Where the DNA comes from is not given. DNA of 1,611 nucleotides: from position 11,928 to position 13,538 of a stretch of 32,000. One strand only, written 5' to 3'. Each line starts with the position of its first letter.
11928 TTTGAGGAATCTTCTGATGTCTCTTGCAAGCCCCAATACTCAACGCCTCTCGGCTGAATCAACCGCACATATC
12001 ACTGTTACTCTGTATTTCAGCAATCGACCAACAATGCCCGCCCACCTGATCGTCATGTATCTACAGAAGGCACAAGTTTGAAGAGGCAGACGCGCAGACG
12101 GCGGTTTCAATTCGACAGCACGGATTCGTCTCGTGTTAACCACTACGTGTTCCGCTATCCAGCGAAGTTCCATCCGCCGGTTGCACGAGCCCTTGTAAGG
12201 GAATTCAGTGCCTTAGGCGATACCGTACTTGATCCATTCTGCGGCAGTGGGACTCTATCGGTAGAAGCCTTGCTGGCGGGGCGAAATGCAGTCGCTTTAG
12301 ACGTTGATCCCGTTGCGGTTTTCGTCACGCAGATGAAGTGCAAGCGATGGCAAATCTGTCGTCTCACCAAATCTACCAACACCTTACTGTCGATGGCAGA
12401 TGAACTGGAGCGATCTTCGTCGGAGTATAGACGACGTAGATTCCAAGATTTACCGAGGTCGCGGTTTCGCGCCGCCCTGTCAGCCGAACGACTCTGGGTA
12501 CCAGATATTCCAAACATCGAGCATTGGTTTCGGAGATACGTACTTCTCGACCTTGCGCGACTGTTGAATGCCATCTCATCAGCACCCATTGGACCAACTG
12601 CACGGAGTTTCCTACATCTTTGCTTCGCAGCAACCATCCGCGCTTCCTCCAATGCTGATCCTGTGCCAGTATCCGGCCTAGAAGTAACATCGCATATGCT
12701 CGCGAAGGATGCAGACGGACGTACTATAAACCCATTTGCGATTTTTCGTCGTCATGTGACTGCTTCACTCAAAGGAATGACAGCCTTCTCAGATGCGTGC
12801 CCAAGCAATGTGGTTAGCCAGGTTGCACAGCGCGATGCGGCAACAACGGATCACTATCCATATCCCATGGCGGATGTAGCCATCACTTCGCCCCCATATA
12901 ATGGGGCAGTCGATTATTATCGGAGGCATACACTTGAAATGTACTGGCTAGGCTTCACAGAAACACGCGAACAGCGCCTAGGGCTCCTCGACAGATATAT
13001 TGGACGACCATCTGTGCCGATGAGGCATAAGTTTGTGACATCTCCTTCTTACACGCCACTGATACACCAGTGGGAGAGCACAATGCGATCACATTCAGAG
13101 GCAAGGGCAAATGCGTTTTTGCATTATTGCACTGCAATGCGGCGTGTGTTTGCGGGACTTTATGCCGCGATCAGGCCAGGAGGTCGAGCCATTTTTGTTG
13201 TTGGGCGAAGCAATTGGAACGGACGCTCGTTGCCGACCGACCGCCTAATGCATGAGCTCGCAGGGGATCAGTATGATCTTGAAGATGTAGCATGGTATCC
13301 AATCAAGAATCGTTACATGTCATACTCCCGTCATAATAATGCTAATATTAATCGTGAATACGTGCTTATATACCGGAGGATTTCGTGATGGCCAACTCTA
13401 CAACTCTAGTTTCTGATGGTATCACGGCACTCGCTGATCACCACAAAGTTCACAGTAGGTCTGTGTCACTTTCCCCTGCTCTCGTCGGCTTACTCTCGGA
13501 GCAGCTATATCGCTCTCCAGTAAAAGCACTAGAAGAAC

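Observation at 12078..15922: Two-gene methyltransferase plus GHKL-ATPase/PD-(D/E)xK-nuclease module: candidate uncharacterised MORC/MutL-like restriction or defence system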

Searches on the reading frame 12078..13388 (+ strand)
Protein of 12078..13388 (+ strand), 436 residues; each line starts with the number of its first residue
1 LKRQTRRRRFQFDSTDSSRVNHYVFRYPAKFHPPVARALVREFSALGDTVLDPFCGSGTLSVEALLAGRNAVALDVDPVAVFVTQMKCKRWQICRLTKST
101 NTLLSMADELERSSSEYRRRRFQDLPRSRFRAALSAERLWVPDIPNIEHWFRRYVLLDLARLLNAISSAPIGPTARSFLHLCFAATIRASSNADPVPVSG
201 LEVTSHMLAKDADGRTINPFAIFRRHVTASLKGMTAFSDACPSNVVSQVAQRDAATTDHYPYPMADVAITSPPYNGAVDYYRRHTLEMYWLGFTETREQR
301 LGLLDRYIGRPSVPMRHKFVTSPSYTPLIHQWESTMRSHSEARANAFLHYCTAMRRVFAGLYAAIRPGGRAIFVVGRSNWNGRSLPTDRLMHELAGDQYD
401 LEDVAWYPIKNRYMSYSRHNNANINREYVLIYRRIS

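Call 4: search_protein_families(library=pfam, proteins=[window:12078-13388:+], max_evalue=1)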
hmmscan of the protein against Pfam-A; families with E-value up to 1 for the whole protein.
window:12078-13388:+ (436 aa): 10 families
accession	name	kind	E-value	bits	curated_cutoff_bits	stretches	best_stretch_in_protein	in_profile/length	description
PF01555.25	N6_N4_Mtase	-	4e-17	63.4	26.7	2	21-78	159-213/221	DNA methylase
PF01170.24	UPF0020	-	1.9e-08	34.7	22.3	1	24-82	5-64/197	RMKL-like, methyltransferase domain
PF06325.19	PrmA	-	2.2e-05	24.5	22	1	46-92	161-208/296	Ribosomal protein L11 methyltransferase (PrmA)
PF03602.21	Cons_hypoth95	-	0.0012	19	24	1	48-94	43-90/182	Conserved hypothetical protein 95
PF02086.21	MethyltransfD12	-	0.0041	17.3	22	1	37-121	10-92/253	D12 class N6 adenine-specific DNA methyltransferase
PF13649.12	Methyltransf_25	-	0.0072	17.4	27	1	50-95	1-47/97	Methyltransferase domain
PF08242.18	Methyltransf_12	-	0.022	15.9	30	0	344-370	71-97/98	Methyltransferase domain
PF08241.18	Methyltransf_11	-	0.037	15.1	21.2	0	345-373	67-95/95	Methyltransferase domain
PF13847.12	Methyltransf_31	-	0.13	12.4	27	1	47-85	4-45/145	Methyltransferase domain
PF05175.20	MTS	-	0.3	11.2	23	1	37-93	21-80/170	Methyltransferase small domain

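Call 5: search_protein_families(library=padloc, proteins=[window:12078-13388:+], max_evalue=1)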
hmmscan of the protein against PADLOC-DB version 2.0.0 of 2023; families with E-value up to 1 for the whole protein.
window:12078-13388:+ (436 aa): 57 families (the best 25 are shown)
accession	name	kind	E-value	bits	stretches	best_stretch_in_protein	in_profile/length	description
PDLC03322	MTase_II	-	7.6e-30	102.1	1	9-415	24-416/446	Type II methyltransferase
PDLC03362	MTase_II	-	6.8e-29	99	1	19-433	41-435/438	Type II methyltransferase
PDLC03353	MTase_II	-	7.3e-22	76.1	3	24-78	187-240/260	Type II methyltransferase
PDLC03380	MTase_II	-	1.1e-21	75.6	1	11-294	21-292/393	Type II methyltransferase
PDLC03364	MTase_II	-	4.7e-21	73.2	2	10-88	21-100/380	Type II methyltransferase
PDLC03239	MTase_II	-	5.3e-20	69.5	2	15-105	59-151/442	Type II methyltransferase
PDLC03224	MTase_II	-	1e-19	68.9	2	16-87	62-134/481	Type II methyltransferase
PDLC03350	MTase_II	-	9.6e-16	56.1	2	12-89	224-296/312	Type II methyltransferase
PDLC03389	MTase_II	-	1.3e-15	55.1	2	259-396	274-412/445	Type II methyltransferase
PDLC03306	MTase_II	-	3.6e-15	53.9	2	142-292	124-268/422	Type II methyltransferase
PDLC03369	MTase_II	-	3.6e-14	50.4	1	16-433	109-529/532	Type II methyltransferase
PDLC03377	MTase_II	-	2.6e-13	47.4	2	21-87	95-162/504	Type II methyltransferase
PDLC03325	MTase_II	-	1.5e-12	45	1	25-94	70-139/426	Type II methyltransferase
PDLC04134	mad2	-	1.7e-12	44.9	2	32-92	275-337/492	mads_2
PDLC03312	MTase_II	-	4.4e-12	42.5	2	24-85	194-255/1344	Type II methyltransferase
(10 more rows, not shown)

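Call 6: search_protein_families(library=ncbifam, proteins=[window:12078-13388:+], max_evalue=1)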
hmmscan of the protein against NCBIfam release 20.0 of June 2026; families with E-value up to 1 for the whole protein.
window:12078-13388:+ (436 aa): 22 families
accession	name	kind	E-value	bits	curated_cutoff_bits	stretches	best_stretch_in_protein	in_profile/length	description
TIGR01177.1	TIGR01177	hypoth_equivalog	2.3e-09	37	316.55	1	19-80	154-216/330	TIGR01177 family methyltransferase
NF040721.1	Trm14_Arch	equivalog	1e-07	31.4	280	1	20-71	164-216/370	tRNA (guanine(6)-N2)-methyltransferase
NF042963.1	DUF1156_antiphage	equivalog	6.8e-06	24.5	1000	1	49-84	186-221/960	anti-phage-associated DUF1156 domain-containing protein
NF040850.1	Trm14_Thcoccales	equivalog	3.3e-05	23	480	1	21-69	192-240/365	tRNA (guanine(6)-N2)-methyltransferase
TIGR00406.1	prmA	equivalog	3.4e-05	23.4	183.15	1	45-102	158-216/288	50S ribosomal protein L11 methyltransferase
NF043040.1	corrin_prot_MT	hypoth_equivalog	0.00068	19.1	180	1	35-93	30-88/216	corrinoid protein-associated methyltransferase CpaM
NF008748.0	PRK11783.1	equivalog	0.0014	16.9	466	1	46-72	192-219/704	bifunctional 23S rRNA (guanine(2069)-N(7))-methyltransferase RlmK/23S rRNA (guanine(2445)-N(2))-methyltransferase RlmL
NF001790.0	PRK00517.3-3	equivalog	0.0015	18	269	1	42-96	118-172/262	50S ribosomal protein L11 methyltransferase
NF050803.1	DnaMtaseCcrMCaul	equivalog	0.0016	17.4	830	1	44-92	203-251/350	adenine-specific DNA-methyltransferase CcrM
NF010253.0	PRK13699.1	subfamily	0.0019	17.9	244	1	37-75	154-192/226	DNA methyltransferase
NF011528.0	PRK14968.1-2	equivalog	0.002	17.7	171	1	47-91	39-83/205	putative methyltransferase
NF041820.1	daptide_MTase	equivalog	0.0028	17.2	175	1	38-78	28-68/243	daptide-type RiPP biosynthesis methyltransferase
TIGR02021.1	BchM-ChlM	equivalog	0.0075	15.7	158.9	1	35-106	44-115/218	magnesium protoporphyrin IX methyltransferase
NF008572.0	PRK11524.1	equivalog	0.0076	15.4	292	1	38-78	206-246/294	adenine-specific DNA-methyltransferase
TIGR02469.1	CbiT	equivalog_domain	0.017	15.4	78.3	1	47-95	20-70/124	precorrin-6Y C5,15-methyltransferase (decarboxylating) subunit CbiT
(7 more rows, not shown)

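Call 8: search_solved_structures(query=window:12078-13388:+, max_evalue=0.01)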
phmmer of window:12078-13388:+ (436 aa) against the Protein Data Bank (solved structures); distinct sequences matched with E-value up to 0.01: 9.
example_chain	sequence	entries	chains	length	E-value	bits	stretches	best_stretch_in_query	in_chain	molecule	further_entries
2zie_A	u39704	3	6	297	4.2e-09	38.9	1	27-79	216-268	Putative modification methylase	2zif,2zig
5e71_A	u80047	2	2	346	8.8e-07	31.3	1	8-93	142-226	N2, N2-dimethylguanosine tRNA methyltransferase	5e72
6zxw_G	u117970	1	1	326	1.7e-05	27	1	21-76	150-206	tRNA (Guanine(10)-N2)-dimethyltransferase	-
6zxv_A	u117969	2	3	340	1.8e-05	26.9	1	21-76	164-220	tRNA (Guanine(10)-N2)-dimethyltransferase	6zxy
3egi_A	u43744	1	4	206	0.00047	22.3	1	30-88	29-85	Trimethylguanosine synthase homolog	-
3gdh_A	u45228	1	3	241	0.00055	22.1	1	28-88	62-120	Trimethylguanosine synthase homolog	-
1eg2_A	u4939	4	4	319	0.0011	21.1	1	27-80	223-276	MODIFICATION METHYLASE RSRI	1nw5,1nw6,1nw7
1nw8_A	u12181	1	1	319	0.0011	21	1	27-80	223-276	MODIFICATION METHYLASE RSRI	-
3tlj_A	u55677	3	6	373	0.0028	19.7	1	23-67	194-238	tRNA (guanine N2-)-methyltransferase Trm14 | Crystal structure of Trm14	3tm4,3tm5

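Call 9: search_protein_families(library=phrogs, proteins=[window:12078-13388:+], max_evalue=0.1)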
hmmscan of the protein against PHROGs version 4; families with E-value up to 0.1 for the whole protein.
window:12078-13388:+ (436 aa): 12 families
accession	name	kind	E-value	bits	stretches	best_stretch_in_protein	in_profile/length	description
phrog_18146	-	other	2.9e-41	142.8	1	19-433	41-449/452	DNA methyltransferase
phrog_67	-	other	3.7e-14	53.7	1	20-78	275-333/743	DNA methyltransferase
phrog_12517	-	unknown function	1.7e-07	31.7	1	30-99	89-158/316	-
phrog_10183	-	other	2.6e-07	30.3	1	47-115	116-172/889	DNA methyltransferase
phrog_3008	-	other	1.7e-06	28.5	1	36-84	159-207/244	DNA methyltransferase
phrog_498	-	other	2.1e-06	27.5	1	28-92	360-421/633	DNA methyltransferase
phrog_23148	-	unknown function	5.1e-06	27.6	1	38-79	96-137/165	-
phrog_18293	-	other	0.0032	18.4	1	37-78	56-97/119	methyltransferase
phrog_6952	-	other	0.0059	17.5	1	19-77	106-164/181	DNA methyltransferase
phrog_799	-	other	0.012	15.8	0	33-74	219-260/458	DNA methyltransferase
phrog_16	-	DNA, RNA and nucleotide metabolism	0.017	14.3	1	39-78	860-899/986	DNA helicase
phrog_32753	-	unknown function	0.027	15.2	1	360-396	15-52/59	-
